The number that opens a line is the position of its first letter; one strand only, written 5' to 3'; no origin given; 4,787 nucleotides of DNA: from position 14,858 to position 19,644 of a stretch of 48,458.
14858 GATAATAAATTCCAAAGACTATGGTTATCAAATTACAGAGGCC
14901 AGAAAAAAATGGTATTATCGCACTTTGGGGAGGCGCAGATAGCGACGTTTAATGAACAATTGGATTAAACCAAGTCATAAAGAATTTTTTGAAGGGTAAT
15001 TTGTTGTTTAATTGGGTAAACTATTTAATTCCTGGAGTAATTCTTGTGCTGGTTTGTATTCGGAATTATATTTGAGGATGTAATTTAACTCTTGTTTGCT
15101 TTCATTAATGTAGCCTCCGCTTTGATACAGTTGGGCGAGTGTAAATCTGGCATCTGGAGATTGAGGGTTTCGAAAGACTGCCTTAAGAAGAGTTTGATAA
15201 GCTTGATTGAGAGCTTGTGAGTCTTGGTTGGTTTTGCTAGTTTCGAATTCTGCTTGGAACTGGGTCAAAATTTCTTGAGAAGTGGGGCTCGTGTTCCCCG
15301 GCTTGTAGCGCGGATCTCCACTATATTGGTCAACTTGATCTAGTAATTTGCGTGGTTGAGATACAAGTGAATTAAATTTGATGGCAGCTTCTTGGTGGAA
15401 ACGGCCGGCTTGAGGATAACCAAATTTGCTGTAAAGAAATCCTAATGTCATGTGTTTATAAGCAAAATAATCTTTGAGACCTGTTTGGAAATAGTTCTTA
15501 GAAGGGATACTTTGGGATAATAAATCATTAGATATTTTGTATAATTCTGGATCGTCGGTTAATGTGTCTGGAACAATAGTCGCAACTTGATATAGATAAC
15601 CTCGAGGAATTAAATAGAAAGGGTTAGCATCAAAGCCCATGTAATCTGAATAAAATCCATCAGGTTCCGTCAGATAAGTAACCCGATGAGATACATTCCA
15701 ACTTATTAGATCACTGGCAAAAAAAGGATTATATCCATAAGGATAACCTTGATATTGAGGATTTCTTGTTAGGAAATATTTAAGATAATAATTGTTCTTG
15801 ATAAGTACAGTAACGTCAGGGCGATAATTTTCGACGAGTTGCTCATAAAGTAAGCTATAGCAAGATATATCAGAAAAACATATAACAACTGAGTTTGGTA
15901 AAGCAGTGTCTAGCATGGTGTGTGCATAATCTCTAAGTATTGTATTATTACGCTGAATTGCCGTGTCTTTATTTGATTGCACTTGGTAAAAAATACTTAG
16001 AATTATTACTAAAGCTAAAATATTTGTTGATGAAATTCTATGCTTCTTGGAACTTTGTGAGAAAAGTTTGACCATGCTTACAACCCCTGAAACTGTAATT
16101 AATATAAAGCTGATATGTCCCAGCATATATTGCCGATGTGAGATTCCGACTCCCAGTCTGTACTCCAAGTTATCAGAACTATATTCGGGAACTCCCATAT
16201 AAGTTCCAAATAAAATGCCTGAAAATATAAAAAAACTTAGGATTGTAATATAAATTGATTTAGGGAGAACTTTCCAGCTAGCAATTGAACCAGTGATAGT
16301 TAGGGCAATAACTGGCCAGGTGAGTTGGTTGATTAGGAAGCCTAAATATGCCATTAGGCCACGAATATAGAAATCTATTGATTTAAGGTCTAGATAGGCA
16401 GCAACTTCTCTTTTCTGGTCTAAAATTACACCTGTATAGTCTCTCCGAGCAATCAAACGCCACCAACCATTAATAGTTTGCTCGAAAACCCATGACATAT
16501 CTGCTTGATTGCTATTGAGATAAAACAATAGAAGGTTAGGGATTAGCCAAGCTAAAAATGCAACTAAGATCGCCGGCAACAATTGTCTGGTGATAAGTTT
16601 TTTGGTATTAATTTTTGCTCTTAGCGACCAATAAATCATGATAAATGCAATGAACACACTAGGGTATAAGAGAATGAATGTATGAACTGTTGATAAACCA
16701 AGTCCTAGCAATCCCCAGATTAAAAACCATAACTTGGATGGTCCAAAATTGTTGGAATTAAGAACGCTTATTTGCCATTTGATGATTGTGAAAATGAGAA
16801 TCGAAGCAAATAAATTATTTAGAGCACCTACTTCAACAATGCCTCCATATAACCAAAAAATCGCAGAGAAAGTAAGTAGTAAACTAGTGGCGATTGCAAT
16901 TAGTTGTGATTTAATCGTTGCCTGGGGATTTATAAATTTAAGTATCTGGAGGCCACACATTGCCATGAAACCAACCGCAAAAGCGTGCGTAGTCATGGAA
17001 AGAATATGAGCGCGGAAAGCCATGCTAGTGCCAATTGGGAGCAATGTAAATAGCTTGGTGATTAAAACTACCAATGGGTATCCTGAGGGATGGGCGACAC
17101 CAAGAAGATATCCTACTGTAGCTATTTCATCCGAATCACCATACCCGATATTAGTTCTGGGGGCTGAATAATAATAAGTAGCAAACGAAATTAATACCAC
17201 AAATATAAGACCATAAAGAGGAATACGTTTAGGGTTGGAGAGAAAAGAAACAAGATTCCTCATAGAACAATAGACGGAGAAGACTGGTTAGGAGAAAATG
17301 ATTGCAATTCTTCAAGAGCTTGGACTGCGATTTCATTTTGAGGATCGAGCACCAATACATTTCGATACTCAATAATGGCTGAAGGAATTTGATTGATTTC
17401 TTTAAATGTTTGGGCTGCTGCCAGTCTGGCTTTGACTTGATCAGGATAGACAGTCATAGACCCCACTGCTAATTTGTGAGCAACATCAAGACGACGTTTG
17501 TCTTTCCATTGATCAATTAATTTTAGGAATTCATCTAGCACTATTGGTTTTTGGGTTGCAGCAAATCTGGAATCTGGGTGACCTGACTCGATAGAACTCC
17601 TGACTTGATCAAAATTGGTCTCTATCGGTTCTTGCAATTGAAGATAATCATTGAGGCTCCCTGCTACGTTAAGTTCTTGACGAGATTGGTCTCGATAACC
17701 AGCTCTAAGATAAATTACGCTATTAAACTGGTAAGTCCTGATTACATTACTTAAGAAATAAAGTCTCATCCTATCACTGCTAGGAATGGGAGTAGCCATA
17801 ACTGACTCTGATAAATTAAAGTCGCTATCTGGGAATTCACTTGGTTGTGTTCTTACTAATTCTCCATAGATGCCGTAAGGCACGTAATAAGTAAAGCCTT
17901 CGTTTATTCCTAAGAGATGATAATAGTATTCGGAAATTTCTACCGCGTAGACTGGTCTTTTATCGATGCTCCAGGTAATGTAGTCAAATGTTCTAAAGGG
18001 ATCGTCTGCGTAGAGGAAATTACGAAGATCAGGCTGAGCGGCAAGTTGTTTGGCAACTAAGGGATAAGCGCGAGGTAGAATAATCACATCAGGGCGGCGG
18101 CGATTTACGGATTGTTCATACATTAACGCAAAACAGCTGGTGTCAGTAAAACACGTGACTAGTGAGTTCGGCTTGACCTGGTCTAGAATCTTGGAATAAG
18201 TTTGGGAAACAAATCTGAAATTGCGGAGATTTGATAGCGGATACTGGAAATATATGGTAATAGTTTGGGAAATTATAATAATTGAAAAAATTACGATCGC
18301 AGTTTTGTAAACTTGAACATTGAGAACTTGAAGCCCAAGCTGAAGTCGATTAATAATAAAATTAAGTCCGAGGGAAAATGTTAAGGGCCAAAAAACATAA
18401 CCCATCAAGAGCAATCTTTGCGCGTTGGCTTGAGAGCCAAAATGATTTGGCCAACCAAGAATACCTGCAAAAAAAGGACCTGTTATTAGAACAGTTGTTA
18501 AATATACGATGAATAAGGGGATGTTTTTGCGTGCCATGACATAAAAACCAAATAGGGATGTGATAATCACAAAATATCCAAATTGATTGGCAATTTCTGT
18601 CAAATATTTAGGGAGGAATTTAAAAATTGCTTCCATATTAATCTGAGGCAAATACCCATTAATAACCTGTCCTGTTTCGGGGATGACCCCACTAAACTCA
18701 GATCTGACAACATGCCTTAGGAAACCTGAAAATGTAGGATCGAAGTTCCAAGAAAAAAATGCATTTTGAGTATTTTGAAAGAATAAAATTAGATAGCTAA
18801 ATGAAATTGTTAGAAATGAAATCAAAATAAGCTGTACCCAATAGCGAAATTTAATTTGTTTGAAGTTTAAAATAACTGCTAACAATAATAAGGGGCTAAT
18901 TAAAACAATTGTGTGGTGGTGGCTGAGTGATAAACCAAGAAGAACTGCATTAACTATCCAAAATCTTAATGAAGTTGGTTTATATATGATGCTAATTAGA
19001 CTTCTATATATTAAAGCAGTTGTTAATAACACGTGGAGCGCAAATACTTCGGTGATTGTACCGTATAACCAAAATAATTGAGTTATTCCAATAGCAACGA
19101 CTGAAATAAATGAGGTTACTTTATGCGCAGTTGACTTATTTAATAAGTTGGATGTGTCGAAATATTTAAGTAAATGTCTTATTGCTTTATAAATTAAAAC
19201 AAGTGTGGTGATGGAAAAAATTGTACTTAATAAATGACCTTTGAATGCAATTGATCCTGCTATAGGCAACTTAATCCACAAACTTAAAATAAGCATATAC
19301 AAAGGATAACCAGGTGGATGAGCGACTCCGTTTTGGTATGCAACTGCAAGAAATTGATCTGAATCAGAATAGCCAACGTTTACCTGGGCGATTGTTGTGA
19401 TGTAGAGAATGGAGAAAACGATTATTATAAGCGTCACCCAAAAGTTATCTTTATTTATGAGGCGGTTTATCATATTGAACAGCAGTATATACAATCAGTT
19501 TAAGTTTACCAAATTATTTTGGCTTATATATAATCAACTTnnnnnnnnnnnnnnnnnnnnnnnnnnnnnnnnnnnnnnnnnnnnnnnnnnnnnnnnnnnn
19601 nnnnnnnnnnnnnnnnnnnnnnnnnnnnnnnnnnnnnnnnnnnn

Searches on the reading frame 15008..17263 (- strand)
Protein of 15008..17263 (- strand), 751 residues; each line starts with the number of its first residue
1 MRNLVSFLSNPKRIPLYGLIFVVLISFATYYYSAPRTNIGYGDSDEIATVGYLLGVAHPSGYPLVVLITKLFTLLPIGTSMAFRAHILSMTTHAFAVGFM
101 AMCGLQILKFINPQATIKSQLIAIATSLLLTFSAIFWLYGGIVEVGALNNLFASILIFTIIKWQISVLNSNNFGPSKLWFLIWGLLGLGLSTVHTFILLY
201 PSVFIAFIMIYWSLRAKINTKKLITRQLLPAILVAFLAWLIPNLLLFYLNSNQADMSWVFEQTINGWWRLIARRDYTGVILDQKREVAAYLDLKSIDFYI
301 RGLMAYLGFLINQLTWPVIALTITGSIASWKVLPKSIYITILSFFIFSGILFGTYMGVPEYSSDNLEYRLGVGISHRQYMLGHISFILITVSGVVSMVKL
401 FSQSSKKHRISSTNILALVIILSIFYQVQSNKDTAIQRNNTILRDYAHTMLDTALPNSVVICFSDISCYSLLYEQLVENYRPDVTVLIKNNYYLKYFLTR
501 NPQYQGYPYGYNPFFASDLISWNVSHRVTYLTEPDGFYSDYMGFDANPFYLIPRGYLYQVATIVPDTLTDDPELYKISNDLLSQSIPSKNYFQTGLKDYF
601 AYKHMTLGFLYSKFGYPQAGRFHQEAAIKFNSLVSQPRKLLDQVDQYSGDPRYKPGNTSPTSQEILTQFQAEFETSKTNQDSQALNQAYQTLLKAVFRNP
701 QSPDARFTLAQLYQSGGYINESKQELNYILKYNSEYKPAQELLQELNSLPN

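Call 21: search_protein_families(library=pfam, proteins=[window:15008-17263:-], max_evalue=0.001)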
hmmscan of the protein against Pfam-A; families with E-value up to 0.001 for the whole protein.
window:15008-17263:- (751 aa): 1 family
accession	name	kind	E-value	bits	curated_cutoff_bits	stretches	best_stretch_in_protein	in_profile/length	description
PF11028.14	TMEM260-like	-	6.4e-22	78.6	24.2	1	43-209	1-172/179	Protein O-mannosyl-transferase TMEM260-like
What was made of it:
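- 15008..19494 (-): Two tandem TMEM260-like GT-C glycosyltransferase genes, convergent with the module. They are co-conserved neighbours and possible glycosylators of its PT linkers or Ig domains (inference only). Pfam TMEM260-like at E 6e-22 and 1e-23 (call 21).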

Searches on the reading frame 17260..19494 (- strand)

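Call 21: search_protein_families(library=pfam, proteins=[window:17260-19494:-], max_evalue=0.001)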
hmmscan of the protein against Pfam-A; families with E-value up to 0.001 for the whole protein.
window:17260-19494:- (744 aa): 1 family
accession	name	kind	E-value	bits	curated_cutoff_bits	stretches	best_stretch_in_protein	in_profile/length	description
PF11028.14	TMEM260-like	-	1.1e-23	84.3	24.2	1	44-210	1-173/179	Protein O-mannosyl-transferase TMEM260-like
